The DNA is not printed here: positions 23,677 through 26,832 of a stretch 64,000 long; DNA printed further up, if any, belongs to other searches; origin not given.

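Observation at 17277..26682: Five-gene cassette of unknown role: giant CBM-bearing binding protein, two permeases, NHL-TPR-Yip1 fusion protein and DUF5696-like secreted protein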

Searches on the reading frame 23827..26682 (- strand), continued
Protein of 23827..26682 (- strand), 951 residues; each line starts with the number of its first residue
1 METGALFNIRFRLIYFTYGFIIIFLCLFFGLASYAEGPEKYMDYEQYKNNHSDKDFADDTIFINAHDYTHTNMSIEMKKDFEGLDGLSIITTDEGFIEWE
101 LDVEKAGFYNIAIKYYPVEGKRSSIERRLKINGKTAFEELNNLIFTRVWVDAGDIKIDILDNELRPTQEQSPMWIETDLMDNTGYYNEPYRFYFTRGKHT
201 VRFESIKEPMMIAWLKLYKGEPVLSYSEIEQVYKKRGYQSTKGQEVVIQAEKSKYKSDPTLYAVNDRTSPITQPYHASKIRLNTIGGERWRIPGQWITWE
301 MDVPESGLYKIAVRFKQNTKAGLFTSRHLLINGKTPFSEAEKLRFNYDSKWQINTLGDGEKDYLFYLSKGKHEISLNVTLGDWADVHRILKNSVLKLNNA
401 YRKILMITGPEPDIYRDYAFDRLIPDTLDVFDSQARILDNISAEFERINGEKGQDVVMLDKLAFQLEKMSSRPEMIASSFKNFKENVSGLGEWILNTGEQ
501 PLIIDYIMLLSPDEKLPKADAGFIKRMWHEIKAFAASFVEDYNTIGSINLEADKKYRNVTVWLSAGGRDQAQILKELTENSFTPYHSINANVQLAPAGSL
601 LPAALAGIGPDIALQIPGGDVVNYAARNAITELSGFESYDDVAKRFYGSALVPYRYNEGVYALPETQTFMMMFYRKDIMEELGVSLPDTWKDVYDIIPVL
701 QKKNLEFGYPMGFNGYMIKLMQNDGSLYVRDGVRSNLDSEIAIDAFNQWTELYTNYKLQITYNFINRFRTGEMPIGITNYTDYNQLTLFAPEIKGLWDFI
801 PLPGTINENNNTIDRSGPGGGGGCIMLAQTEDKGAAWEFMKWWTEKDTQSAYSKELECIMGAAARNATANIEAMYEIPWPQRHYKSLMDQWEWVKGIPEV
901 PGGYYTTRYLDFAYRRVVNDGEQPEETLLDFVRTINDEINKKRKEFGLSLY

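Call 93: search_protein_families(library=pfam, alignment_id=A4, max_evalue=0.01)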
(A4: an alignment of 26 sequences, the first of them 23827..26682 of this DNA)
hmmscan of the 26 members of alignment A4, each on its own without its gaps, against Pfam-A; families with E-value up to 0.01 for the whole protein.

A. member 1, window:23827-26682:- (951 aa): 4 families
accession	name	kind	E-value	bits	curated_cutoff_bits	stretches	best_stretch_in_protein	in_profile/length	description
PF13416.11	SBP_bac_8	-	3.1e-21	76.8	27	1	601-856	29-256/279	Bacterial extracellular solute-binding protein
PF01547.30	SBP_bac_1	-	5.3e-19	69.8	26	1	582-849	17-306/307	Bacterial extracellular solute-binding protein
PF25275.1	Golvesin_C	-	1.3e-05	25.7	31.6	0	296-320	42-66/132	Golvesin C-terminal domain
PF16990.11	CBM_35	-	0.0034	18.1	28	0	65-116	5-57/121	Carbohydrate binding module (family 35)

B. families by the number of members that match (of 26 scanned): 7 families
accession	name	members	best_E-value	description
PF13416.11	SBP_bac_8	26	2.5e-26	Bacterial extracellular solute-binding protein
PF01547.30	SBP_bac_1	25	1.6e-29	Bacterial extracellular solute-binding protein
PF25275.1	Golvesin_C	16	1.3e-05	Golvesin C-terminal domain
PF16990.11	CBM_35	5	4e-08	Carbohydrate binding module (family 35)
PF03422.21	CBM_6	1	0.0025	Carbohydrate binding module (family 6)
PF16871.11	DUF5077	1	0.0073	Domain of unknown function (DUF5077)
PF16848.10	SoDot-IcmSS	1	0.0084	Substrate of the Dot/Icm secretion system, putative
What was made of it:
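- On CBM35/CBM6 carbohydrate-binding module: Five of 26 homologues hit CBM_35 at E <= 0.01 (best 4e-8, call 93).
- Checked: Among 26 homologues, 5 hit CBM_35 (best E 4e-8) and 16 hit Golvesin_C (call 93).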
